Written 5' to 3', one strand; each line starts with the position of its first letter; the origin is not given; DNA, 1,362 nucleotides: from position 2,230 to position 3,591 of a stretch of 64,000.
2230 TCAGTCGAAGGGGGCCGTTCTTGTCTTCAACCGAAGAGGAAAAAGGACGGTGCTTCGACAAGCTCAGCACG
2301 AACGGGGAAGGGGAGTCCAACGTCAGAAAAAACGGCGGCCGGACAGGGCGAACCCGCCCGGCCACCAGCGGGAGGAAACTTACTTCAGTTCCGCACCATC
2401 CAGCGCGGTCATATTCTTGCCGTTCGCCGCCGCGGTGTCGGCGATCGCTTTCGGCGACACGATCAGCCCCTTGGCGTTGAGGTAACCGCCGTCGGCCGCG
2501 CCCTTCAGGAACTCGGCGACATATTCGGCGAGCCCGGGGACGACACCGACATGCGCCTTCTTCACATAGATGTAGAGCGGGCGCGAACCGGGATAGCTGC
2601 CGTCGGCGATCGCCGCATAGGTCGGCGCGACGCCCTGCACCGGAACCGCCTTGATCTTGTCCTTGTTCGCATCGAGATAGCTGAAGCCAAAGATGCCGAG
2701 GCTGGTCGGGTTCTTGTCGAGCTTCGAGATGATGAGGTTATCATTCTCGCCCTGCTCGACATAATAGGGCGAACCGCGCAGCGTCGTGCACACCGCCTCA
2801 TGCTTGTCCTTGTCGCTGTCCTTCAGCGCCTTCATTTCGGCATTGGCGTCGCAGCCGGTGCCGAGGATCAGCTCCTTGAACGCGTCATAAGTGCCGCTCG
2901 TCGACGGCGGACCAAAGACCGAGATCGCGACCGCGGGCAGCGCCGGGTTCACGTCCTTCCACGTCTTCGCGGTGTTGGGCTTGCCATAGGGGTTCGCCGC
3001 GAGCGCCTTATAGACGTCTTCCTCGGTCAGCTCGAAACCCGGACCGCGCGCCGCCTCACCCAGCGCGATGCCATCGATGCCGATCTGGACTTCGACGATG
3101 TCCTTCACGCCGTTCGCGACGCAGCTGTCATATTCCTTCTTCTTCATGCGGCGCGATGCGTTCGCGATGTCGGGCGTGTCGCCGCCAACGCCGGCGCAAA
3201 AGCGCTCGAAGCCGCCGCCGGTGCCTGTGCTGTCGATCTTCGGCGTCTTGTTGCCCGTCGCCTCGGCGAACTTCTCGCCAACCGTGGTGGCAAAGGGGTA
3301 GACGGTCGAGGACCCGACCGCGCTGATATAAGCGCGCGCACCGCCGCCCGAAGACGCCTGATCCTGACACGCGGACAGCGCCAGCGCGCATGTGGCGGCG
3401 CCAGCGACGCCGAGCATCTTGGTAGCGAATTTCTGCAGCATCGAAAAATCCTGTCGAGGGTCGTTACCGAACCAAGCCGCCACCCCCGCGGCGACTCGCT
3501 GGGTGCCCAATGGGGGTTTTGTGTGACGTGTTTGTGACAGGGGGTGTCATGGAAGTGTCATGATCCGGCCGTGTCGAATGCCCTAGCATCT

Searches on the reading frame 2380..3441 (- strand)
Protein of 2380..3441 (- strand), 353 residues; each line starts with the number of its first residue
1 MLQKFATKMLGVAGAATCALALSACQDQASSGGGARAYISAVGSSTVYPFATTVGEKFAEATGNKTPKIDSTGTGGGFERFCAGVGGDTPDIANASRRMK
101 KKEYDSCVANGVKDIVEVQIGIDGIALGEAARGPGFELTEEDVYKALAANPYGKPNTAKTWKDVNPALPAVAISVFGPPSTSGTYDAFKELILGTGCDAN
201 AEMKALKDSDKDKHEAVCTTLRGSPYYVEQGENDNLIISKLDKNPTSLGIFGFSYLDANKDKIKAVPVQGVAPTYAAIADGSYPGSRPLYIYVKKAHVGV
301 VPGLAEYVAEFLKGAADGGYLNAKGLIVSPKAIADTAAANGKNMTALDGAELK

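Call 12: find_related_loci(query=window:2380-3441:-, collection=genome_contigs, flank=10000)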
Query window:2380-3441:- (353 aa) in genome_contigs; peptide patterns used: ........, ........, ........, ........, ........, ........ (x = any residue, [..] = any of these).
478 stretches matched a pattern; 367 encode a relative of the query (tblastn E <= 1e-3); the best 80 are kept; 80 distinct loci.
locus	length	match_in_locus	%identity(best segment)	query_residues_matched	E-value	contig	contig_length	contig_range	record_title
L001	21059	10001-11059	95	1-353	0e+0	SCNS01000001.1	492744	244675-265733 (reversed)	Sphingomonadaceae bacterium 3R27C6 NODE_1_length_492744_cov_19.293157, whole genome shotgun sequence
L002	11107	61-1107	95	1-353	0e+0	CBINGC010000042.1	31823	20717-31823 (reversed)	MAG TPA_asm: uncultured Sphingopyxis sp. isolate SRR16817054_maxbin2_1 genome assembly, contig: ERZ27394105.339, whole g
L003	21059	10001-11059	93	1-353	0e+0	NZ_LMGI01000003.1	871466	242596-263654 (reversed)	Sphingopyxis sp. Root154 contig_3, whole genome shotgun sequence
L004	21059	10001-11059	93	1-353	0e+0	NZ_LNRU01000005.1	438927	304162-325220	Sphingopyxis sp. H053 H053_contig000005, whole genome shotgun sequence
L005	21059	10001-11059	93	1-353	0e+0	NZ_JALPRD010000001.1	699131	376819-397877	Sphingopyxis sp. MSC1_008 PNNL_MSC-1_Str_008_scaf0001, whole genome shotgun sequence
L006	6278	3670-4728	93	1-353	0e+0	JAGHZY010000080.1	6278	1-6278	MAG: Sphingopyxis sp. isolate BIN8 scaffold80_cov0, whole genome shotgun sequence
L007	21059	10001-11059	92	1-353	0e+0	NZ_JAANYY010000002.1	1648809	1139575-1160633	Sphingopyxis microcysteis strain Z10-6 NODE_1, whole genome shotgun sequence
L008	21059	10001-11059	92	1-353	0e+0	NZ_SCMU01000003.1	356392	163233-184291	Sphingopyxis sp. 2PD NODE_3_length_356392_cov_19.535350, whole genome shotgun sequence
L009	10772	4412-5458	93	1-353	0e+0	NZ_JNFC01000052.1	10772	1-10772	Sphingopyxis sp. LC363 contig56, whole genome shotgun sequence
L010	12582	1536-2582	93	1-353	0e+0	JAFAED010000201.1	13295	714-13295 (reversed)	MAG: Proteobacteria bacterium isolate OH_SBlB_115 k127_291683, whole genome shotgun sequence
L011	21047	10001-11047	93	1-353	0e+0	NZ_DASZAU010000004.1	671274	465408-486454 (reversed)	MAG: Sphingopyxis sp. isolate SMAG_U6396 k141_4566, whole genome shotgun sequence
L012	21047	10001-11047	92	1-353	0e+0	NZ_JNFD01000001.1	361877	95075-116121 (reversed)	Sphingopyxis sp. LC81 contig1, whole genome shotgun sequence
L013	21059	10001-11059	91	1-353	0e+0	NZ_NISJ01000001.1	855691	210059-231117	Sphingopyxis witflariensis strain DSM 14551 NODE_1_length_855691_cov_33.4336, whole genome shotgun sequence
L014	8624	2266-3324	92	1-353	0e+0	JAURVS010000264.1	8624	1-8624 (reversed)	MAG: Sphingopyxis sp. isolate E1_maxbin.023_sub E1_k141_151723, whole genome shotgun sequence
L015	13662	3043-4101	91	1-353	0e+0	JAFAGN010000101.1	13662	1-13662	MAG: Proteobacteria bacterium isolate OH_SBlB_3 k127_787620, whole genome shotgun sequence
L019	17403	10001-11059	91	1-353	0e+0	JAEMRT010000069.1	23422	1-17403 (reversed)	MAG: Sphingopyxis sp. isolate SupBloom_Metag_073 Bloom_2_NODE_831_length_23422_cov_10.005649, whole genome shotgun seque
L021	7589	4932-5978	91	1-353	0e+0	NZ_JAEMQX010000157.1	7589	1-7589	MAG: Sphingopyxis sp. isolate SupBloom_Metag_072 NODE_7696_length_7589_cov_12.562118, whole genome shotgun sequence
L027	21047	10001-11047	90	1-353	0e+0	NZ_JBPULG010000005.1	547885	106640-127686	Sphingopyxis sp. R3-92 5, whole genome shotgun sequence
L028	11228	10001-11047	90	1-353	0e+0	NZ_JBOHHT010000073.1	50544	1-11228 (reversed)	MAG: Sphingopyxis sp. isolate TC-B5_concoct.bin.23 k127_74021, whole genome shotgun sequence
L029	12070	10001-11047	90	1-353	0e+0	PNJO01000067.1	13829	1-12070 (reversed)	MAG: Sphingopyxis sp. isolate WM.032 WM_1002054_13829, whole genome shotgun sequence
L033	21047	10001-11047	90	1-353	0e+0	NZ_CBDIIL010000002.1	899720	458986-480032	MAG: Sphingopyxis sp. isolate 688b1323-39eb-4751-96a3-2fd67a8f70e9 contig_2, whole genome shotgun sequence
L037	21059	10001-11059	89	1-353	0e+0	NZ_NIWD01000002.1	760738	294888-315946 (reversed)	Sphingopyxis sp. GW247-27LB scaffold2.1, whole genome shotgun sequence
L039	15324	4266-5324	92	1-353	0e+0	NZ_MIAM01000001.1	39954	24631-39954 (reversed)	MAG: Sphingopyxis sp. RIFCSPHIGHO2_12_FULL_65_19 rifcsphigho2_12_scaffold_1028, whole genome shotgun sequence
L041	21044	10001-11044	89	1-352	0e+0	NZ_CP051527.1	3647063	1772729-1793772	MAG: Sphingopyxis sp. isolate AFA_KM1/D3b chromosome, complete genome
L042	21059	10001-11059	91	1-353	0e+0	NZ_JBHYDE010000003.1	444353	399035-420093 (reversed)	MAG: Sphingopyxis sp. isolate CCAP1427_2_bin-002 CCAP1427_2_bin-002_c3, whole genome shotgun sequence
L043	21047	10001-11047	91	1-353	0e+0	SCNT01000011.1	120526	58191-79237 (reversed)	Sphingomonadaceae bacterium 3R27E2-A NODE_11_length_120526_cov_17.494365, whole genome shotgun sequence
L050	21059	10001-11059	88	1-353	0e+0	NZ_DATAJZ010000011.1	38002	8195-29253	MAG: Sphingopyxis sp. isolate SMAG_U6925 k141_40307, whole genome shotgun sequence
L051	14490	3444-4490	89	1-353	0e+0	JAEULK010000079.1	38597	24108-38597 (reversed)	MAG: Sphingopyxis sp. isolate new MAG-119 k141_1948087, whole genome shotgun sequence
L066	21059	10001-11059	88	1-353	0e+0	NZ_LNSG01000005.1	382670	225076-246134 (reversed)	Sphingopyxis sp. H073 H073_contig000005, whole genome shotgun sequence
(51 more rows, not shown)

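Call 20: search_protein_families(library=padloc, proteins=[L011:8466-9842:-, L011:7598-8476:-, L028:7978-9669:-, L050:7936-9804:-, L037:8456-9898:-, L051:1841-3199:-, L051:1225-1839:-, L066:8024-9424:+, L043:7824-8885:-, L027:8925-9506:-], max_evalue=0.001)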
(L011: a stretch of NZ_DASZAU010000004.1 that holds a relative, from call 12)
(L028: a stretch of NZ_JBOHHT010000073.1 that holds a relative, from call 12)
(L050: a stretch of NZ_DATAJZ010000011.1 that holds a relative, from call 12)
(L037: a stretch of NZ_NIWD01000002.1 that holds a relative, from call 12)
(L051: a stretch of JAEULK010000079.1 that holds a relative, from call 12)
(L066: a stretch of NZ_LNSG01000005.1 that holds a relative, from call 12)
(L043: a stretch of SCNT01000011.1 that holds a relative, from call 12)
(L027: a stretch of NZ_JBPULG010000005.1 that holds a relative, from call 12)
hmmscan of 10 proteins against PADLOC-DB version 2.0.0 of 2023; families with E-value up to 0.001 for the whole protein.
L011:8466-9842:- (458 aa): 109 families (the best 25 are shown)
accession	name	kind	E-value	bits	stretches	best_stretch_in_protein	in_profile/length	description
PDLC04164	AriA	-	1.4e-34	117.9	2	307-455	107-251/253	-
PDLC00289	PtuA1|PtuA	-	3.5e-23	80.3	1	350-449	201-300/404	AAA ATPase domain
PDLC02979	AriA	-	4.2e-22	77.5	1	25-441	3-373/373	-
PDLC00305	PtuA1|PtuA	-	2.7e-19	67.8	2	399-447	246-294/392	AAA ATPase domain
PDLC02980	AriA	-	3.9e-19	67.7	1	49-441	2-303/304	-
PDLC00274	PtuA1|PtuA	-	6.7e-19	66.5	1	311-445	221-353/438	AAA ATPase domain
PDLC00290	PtuA1|PtuA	-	5.9e-18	63.4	2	395-449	267-321/414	AAA ATPase domain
PDLC00271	PtuA1|PtuA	-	2.6e-17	61.5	1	25-449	3-330/421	AAA ATPase domain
PDLC00299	PtuA1|PtuA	-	1.5e-16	58.5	2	400-450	380-430/535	AAA ATPase domain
PDLC02913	ATPase_I-A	-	3.7e-16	57.3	2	280-449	268-415/508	-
PDLC00278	PtuA1|PtuA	-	4.7e-16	57.1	2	399-448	289-338/436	AAA ATPase domain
PDLC04135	mad3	-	7.7e-16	56.6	1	25-441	2-327/374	mads_3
PDLC00298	PtuA1|PtuA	-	3e-15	54.2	2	367-449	238-333/423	AAA ATPase domain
PDLC00293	PtuA1|PtuA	-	4.4e-15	53.6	1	266-450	215-395/527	AAA ATPase domain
PDLC00267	PtuA1|PtuA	-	8e-15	52.9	2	399-447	287-335/438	AAA ATPase domain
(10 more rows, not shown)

L011:7598-8476:- (292 aa): 2 families
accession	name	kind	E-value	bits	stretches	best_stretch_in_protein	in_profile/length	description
PDLC02983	AriB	-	1.1e-08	33.5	1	20-114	2-91/236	-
PDLC04165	AriB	-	0.00011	19.8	0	5-118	9-121/289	-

L028:7978-9669:- (563 aa): 56 families (the best 25 are shown)
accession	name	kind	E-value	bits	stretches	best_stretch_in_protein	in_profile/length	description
PDLC02966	RT-Toprim_I-C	-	2.8e-162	539.1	1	2-562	9-548/568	single gene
PDLC02963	RT-Toprim_I-C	-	5.3e-162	538.2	1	2-562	4-545/552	single gene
PDLC02967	RT-Toprim_I-C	-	1.3e-119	398.5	1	5-561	3-544/549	single gene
PDLC02964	RT-Toprim_I-C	-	2.2e-118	394.4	1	5-561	3-548/554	single gene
PDLC02961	RT-TIR_XII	-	1.6e-97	325.3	1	7-452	13-406/475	single gene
PDLC02962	RT-TIR_XII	-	7.3e-95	316.6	1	6-513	12-409/478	single gene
PDLC02960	RT-Protease_XI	-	1.1e-93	313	1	5-323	3-302/506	single gene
PDLC02959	RT-Protease_XI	-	2.8e-93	311.6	1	4-323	4-305/510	single gene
PDLC02968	RT-Toprim_I-C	-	5.7e-87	290.8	1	12-378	2-347/529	single gene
PDLC02965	RT-Toprim_I-C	-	3.8e-86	288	1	12-378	2-348/529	single gene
PDLC02946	RT_III-A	-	1e-60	203.6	1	9-276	35-277/330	-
PDLC02942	RT_III-A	-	2.9e-56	189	1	10-326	44-325/341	-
PDLC02955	RT_X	-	4.1e-55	185.1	1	18-278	7-242/272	-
PDLC02956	RT_XIII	-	2e-54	183.4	1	4-318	109-405/469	-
PDLC02941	RT_II-A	-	5.6e-54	181.4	1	3-282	8-264/309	-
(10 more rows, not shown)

L050:7936-9804:- (622 aa): 1 family
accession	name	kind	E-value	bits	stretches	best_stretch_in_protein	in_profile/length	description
PDLC04140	mad8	-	0.00035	18.2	1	99-140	20-63/314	mads_8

L037:8456-9898:- (480 aa): 104 families (the best 25 are shown)
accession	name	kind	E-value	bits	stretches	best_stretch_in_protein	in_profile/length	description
PDLC03878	NsnB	-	2.9e-64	216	1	26-450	1-337/345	-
PDLC04707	PDC-M55A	-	3.6e-60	202.1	1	30-463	6-417/421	-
PDLC04148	HEC-03B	-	4.1e-38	129.6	1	26-463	1-452/458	-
PDLC02979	AriA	-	3e-30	104.2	2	26-155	1-116/373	-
PDLC02358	Old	-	1.3e-18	65.2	2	27-72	4-49/578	Old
PDLC00069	GajA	-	5.4e-16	56.1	2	27-78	3-55/687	AAA ATPase domain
PDLC02980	AriA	-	4.5e-15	54.4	1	48-395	1-303/304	-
PDLC00067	GajA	-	1.2e-14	51.8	2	26-69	4-47/604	AAA ATPase domain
PDLC00071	GajA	-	1.8e-14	51.5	2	30-74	6-51/588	AAA ATPase domain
PDLC00096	GajA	-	5.1e-14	49.9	2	307-395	248-337/630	AAA ATPase domain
PDLC04177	HEC-01A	-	9.9e-14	49.1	2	25-75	3-55/393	-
PDLC04664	PDC-M47A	-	2.1e-13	48.1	1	349-398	320-369/461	-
PDLC02915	ATPase-Toprim_I-B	-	2.8e-13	47.6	2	26-93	2-67/623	-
PDLC04175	HEC-01A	-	1.1e-12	45.7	2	26-79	5-57/363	-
PDLC00066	GajA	-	2.5e-12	44.2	2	27-80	3-57/567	AAA ATPase domain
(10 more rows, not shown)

L051:1841-3199:- (452 aa): 38 families (the best 25 are shown)
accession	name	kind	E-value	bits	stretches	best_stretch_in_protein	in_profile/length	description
PDLC02335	AbiLi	-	3.4e-74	247.8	1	1-448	49-292/326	AbiLi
PDLC02980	AriA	-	2.3e-26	91.5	1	47-392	1-304/304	-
PDLC04426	PDC-M12A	-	1.2e-15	55.8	1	328-437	260-367/369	-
PDLC04182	HEC-01A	-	3.4e-11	40.8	1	329-421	287-379/406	-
PDLC02979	AriA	-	2.2e-10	38.9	1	277-391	290-373/373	-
PDLC02914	ATPase-Toprim_I-B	-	2.1e-09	35.1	1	329-411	186-266/443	-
PDLC04183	HEC-01A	-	7.6e-09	33.1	1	325-422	282-377/402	-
PDLC04176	HEC-01A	-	2e-08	32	1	49-155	27-136/371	-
PDLC04392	PDC-M07A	-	1.4e-07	28.9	1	49-426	25-388/432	-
PDLC04180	HEC-01A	-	2.2e-07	28.4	1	327-412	254-342/382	-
PDLC04570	PDC-M31A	-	2.4e-06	25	1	344-441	285-393/395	-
PDLC04393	PDC-M07A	-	4.8e-06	23.8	0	329-426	289-390/435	-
PDLC04178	HEC-01A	-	5.6e-06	23.6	0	297-417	234-356/399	-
PDLC04427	PDC-M12A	-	6.8e-06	23.8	1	328-434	205-311/316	-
PDLC00069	GajA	-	1.1e-05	22.1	0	353-434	339-422/687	AAA ATPase domain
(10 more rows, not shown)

L051:1225-1839:- (204 aa): 1 family
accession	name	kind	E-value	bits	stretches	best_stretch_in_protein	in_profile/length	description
PDLC02337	AbiLii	-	5.5e-13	47.9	1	17-198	27-87/170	AbiLii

L066:8024-9424:+ (466 aa): 96 families (the best 25 are shown)
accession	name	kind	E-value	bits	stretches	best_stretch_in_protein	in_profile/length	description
PDLC04562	PDC-M29A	-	3.5e-24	83.8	1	340-464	277-409/410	-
PDLC02979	AriA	-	1.5e-23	82.2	2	265-381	290-372/373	-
PDLC04710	PDC-M56A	-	8.1e-17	59.3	2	198-387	103-290/382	-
PDLC02980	AriA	-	9.1e-17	60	1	48-382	2-303/304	-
PDLC03878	NsnB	-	3.6e-13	48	1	297-396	211-295/345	-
PDLC02358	Old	-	1.5e-12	45.1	1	295-385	248-332/578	Old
PDLC00070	GajA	-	3e-12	43.9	1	302-382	262-337/596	AAA ATPase domain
PDLC00090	GajA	-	6.9e-12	42.9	1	280-386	253-368/659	AAA ATPase domain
PDLC00069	GajA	-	7.6e-12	42.4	1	289-384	288-383/687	AAA ATPase domain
PDLC04182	HEC-01A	-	2.6e-11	41.2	2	26-82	4-68/406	-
PDLC00067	GajA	-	1.4e-10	38.3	1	305-384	275-348/604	AAA ATPase domain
PDLC02335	AbiLi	-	2.7e-10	37.8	1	27-385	51-243/326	AbiLi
PDLC00063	GajA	-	2.8e-10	37.4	1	305-384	317-402/679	AAA ATPase domain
PDLC00062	GajA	-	6.6e-10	36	1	323-406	290-366/639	AAA ATPase domain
PDLC00091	GajA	-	7.3e-10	36.3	1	320-384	283-344/627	AAA ATPase domain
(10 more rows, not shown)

L043:7824-8885:- (353 aa): 3 families
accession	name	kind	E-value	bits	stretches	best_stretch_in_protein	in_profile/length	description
PDLC02985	beta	-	4.8e-38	128.8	1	5-339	8-342/355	-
PDLC03984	PD-Lambda-2_C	-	7.8e-07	26.5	1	6-51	4-49/377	-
PDLC03983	PD-Lambda-2_C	-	6.4e-05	20.2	0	4-62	4-67/374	-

L027:8925-9506:- (193 aa): 17 families
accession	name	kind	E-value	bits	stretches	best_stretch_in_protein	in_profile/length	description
PDLC04141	capP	-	1.5e-28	97.9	1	45-191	10-149/242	capP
PDLC03954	RmrA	-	4.5e-15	53.4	1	56-192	158-287/380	-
PDLC03949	RmrA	-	1e-12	45.6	1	91-192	177-262/363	-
PDLC03945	RmrA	-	1.4e-12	45.4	1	91-192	195-290/394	-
PDLC03947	RmrA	-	3.2e-11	40.7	1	82-192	186-287/383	-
PDLC03952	RmrA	-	7.5e-11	39.5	1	90-192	206-299/395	-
PDLC03944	RmrA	-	1.4e-10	38.8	1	95-192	190-280/384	-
PDLC03951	RmrA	-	6.7e-10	36.5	1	100-192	201-282/400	-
PDLC03953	RmrA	-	1.5e-09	35.5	1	99-192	203-280/373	-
PDLC03950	RmrA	-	2.5e-09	34.6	1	61-189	153-272/369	-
PDLC03946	RmrA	-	4.8e-09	33.4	1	93-191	179-263/357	-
PDLC03943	RmrA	-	7.1e-09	33.2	1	92-192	180-269/370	-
PDLC04776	PDC-M69B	-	1.4e-08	32.8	1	92-189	69-168/272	-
PDLC03948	RmrA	-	5.4e-08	30.1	1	95-192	197-286/397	-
PDLC03982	PD-Lambda-2_B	-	2.6e-07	28.3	1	105-185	291-366/402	-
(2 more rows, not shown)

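Call 21: search_protein_families(library=pfam, proteins=[L011:8466-9842:-, L011:7598-8476:-, L028:7978-9669:-, L050:7936-9804:-, L037:8456-9898:-, L051:1841-3199:-, L051:1225-1839:-, L066:8024-9424:+, L043:7824-8885:-, L027:8925-9506:-], max_evalue=0.001)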
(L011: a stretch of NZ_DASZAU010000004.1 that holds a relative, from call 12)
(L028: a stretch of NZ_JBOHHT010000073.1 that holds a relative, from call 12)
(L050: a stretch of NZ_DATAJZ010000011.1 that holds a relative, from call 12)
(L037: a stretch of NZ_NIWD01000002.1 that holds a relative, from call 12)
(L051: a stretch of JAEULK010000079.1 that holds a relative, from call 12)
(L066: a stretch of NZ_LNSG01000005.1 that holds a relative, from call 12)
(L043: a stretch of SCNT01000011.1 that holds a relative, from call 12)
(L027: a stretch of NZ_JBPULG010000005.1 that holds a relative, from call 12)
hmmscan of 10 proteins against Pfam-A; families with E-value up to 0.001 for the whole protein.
L011:8466-9842:- (458 aa): 8 families
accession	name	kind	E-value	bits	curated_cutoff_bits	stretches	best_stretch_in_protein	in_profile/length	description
PF13175.12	AAA_15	-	6.9e-21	75.7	32.1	1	25-441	3-374/374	AAA ATPase domain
PF13304.12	AAA_21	-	6e-19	69.7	27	2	279-440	137-302/304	AAA domain, putative AbiEii toxin, Type IV TA system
PF02463.25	SMC_N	-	7.5e-11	42.3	40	1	25-67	2-45/220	RecF/RecN/SMC N terminal domain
PF13476.12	AAA_23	-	7.8e-07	30.4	27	1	28-217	2-87/201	AAA domain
PF00005.33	ABC_tran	-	3.3e-06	28.2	25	0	50-74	15-39/137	ABC transporter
PF11398.14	DUF2813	-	3e-05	24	21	0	25-76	3-52/372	Protein of unknown function (DUF2813)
PF13166.12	AAA_13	-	5.5e-05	22.5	36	0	46-68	16-38/713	AAA domain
PF03193.22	RsgA_GTPase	-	0.00092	19.5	30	0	38-78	98-138/174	RsgA GTPase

L011:7598-8476:- (292 aa): 1 family
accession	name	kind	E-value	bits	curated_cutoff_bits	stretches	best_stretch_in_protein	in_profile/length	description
PF14491.11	DUF4435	-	9.6e-10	39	27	1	20-114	2-90/238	Protein of unknown function (DUF4435)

L028:7978-9669:- (563 aa): 1 family
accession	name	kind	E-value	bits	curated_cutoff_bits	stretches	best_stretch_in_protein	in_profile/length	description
PF00078.32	RVT_1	-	1.3e-17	64.6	29.6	1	43-244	1-192/205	Reverse transcriptase (RNA-dependent DNA polymerase)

L050:7936-9804:- (622 aa): 2 families
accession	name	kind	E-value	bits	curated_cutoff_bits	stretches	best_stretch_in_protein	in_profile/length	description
PF05729.18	NACHT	-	4.2e-08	33.6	26.7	1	114-252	8-162/167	NACHT domain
PF24883.2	NPHP3_N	-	1.2e-05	26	24.8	0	160-222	102-164/164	Nephrocystin 3, N-terminal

L037:8456-9898:- (480 aa): 8 families
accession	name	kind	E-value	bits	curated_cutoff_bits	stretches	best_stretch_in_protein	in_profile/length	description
PF13175.12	AAA_15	-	4.1e-28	99.5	32.1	2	26-153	1-104/374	AAA ATPase domain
PF13304.12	AAA_21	-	1.1e-14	55.7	27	1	48-395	1-303/304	AAA domain, putative AbiEii toxin, Type IV TA system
PF11398.14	DUF2813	-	4.7e-07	30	21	0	30-70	6-46/372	Protein of unknown function (DUF2813)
PF13476.12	AAA_23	-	1.1e-06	29.9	27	1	30-174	2-130/201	AAA domain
PF12476.13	DUF3696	-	3.1e-05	24.5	22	1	407-447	1-44/52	Protein of unknown function (DUF3696)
PF02463.25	SMC_N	-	7.6e-05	22.7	40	1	27-70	2-49/220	RecF/RecN/SMC N terminal domain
PF13514.12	AAA_27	-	0.00054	20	22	1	28-72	4-52/206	AAA domain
PF13555.12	AAA_29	-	0.00088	19.4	27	0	30-69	4-45/61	P-loop containing region of AAA domain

L051:1841-3199:- (452 aa): 2 families
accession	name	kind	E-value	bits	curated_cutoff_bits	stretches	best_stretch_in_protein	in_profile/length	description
PF13304.12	AAA_21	-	1.5e-24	88.1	27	2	309-392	221-304/304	AAA domain, putative AbiEii toxin, Type IV TA system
PF13175.12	AAA_15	-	1.4e-09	38.5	32.1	1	298-390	291-373/374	AAA ATPase domain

L051:1225-1839:- (204 aa): 1 family
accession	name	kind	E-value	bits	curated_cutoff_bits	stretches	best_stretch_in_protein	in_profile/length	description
PF13707.11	RloB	-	3e-23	83.5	31.5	1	23-196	1-195/195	RloB-like protein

L066:8024-9424:+ (466 aa): 2 families
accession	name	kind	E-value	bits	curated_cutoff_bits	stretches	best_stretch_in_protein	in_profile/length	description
PF13175.12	AAA_15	-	5.1e-21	76.2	32.1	1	265-381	291-373/374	AAA ATPase domain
PF13304.12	AAA_21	-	3.8e-16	60.5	27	1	48-382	2-303/304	AAA domain, putative AbiEii toxin, Type IV TA system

L043:7824-8885:- (353 aa): 1 family
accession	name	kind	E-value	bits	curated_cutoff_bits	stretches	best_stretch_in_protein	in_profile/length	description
PF14350.11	Beta_protein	-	1.8e-45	156.3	27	1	7-334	1-341/342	Beta protein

L027:8925-9506:- (193 aa): 1 family
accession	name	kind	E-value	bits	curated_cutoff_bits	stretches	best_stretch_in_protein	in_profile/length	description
PF06114.19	Peptidase_M78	-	1.7e-15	57.3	22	1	64-191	2-121/123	IrrE N-terminal-like domain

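Call 67: search_protein_families(library=padloc, proteins=[L003:8557-9306:+, L005:8896-9801:-, L015:1607-2896:+, L019:8199-9770:-, L021:3456-4769:+, L029:8793-9782:-, L033:8808-9863:+, L039:2357-3292:-, L041:8396-9844:+, L042:8001-9272:-], max_evalue=0.00001)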
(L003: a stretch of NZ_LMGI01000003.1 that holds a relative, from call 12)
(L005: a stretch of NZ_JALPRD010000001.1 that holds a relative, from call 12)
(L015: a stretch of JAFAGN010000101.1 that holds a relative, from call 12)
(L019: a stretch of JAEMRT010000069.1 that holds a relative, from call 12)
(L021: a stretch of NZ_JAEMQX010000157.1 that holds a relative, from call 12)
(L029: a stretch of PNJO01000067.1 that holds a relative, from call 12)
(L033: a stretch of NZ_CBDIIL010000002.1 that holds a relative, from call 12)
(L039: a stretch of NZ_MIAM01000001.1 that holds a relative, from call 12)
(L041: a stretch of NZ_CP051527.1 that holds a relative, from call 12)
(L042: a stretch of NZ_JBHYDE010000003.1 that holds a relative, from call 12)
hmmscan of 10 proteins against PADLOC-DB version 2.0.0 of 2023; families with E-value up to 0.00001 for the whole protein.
L003:8557-9306:+ (249 aa): 0 families

L005:8896-9801:- (301 aa): 0 families

L015:1607-2896:+ (429 aa): 0 families

L019:8199-9770:- (523 aa): 2 families
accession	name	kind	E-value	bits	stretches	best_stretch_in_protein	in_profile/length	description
PDLC02394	pAgo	-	2.2e-43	146.2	1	41-436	44-449/1121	-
PDLC02402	Aga_SIR2-PNTD1-PNTD2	-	1.1e-08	31.7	1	211-354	353-484/876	Class I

L021:3456-4769:+ (437 aa): 0 families

L029:8793-9782:- (329 aa): 0 families

L033:8808-9863:+ (351 aa): 3 families
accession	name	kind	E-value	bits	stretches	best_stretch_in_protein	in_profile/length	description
PDLC04024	PD-T4-10_B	-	1.2e-19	69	1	134-340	140-347/353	-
PDLC04026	PD-T4-10_B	-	3.5e-11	41.1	1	121-339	140-358/367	-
PDLC04025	PD-T4-10_B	-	4.9e-07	27.6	1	146-337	40-232/244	-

L039:2357-3292:- (311 aa): 0 families

L041:8396-9844:+ (482 aa): 0 families

L042:8001-9272:- (423 aa): 33 families (the best 25 are shown)
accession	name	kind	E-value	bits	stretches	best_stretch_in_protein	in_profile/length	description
PDLC01136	RT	-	1e-43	147.7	1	10-300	6-260/263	RT (reverse transcriptase)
PDLC03754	RT_UG17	-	1.4e-32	111.1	1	37-392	36-357/429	DRT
PDLC02063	Cas1_IIIb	-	5.2e-24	82.7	1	14-320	13-275/617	-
PDLC03779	RT_UG4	-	5.8e-22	76.2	1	127-321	97-281/307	DRT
PDLC03766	Drt9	-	2.6e-20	70.7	1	50-326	72-332/488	DRT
PDLC03764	RT_UG26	-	1.3e-19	68.3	1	37-333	32-307/398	DRT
PDLC03759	RT_UG21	-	1e-18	65.4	1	13-270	5-252/503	DRT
PDLC01607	RT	-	1.8e-18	65.3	1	71-298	1-161/161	"CAS-I,CAS-II,CAS-III,CAS-IV,CAS-V,CAS-VI; acquisition_associated"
PDLC03756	RT_UG19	-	1.4e-17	62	1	11-253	8-245/562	DRT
PDLC03778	RT_UG39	-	3.2e-16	57.4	2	201-262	284-347/541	DRT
PDLC03758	RT_UG20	-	5e-15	53.5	1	48-283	46-268/511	DRT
PDLC03768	Drt3a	-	5.6e-14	50.4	1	135-311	122-271/411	DRT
PDLC03755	RT_UG18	-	1e-12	46.2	1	127-301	98-264/295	DRT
PDLC03775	RT_UG36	-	4.8e-12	43.5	1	143-282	139-266/557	DRT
PDLC03771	RT_UG32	-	1.2e-11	42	1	11-263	29-265/521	DRT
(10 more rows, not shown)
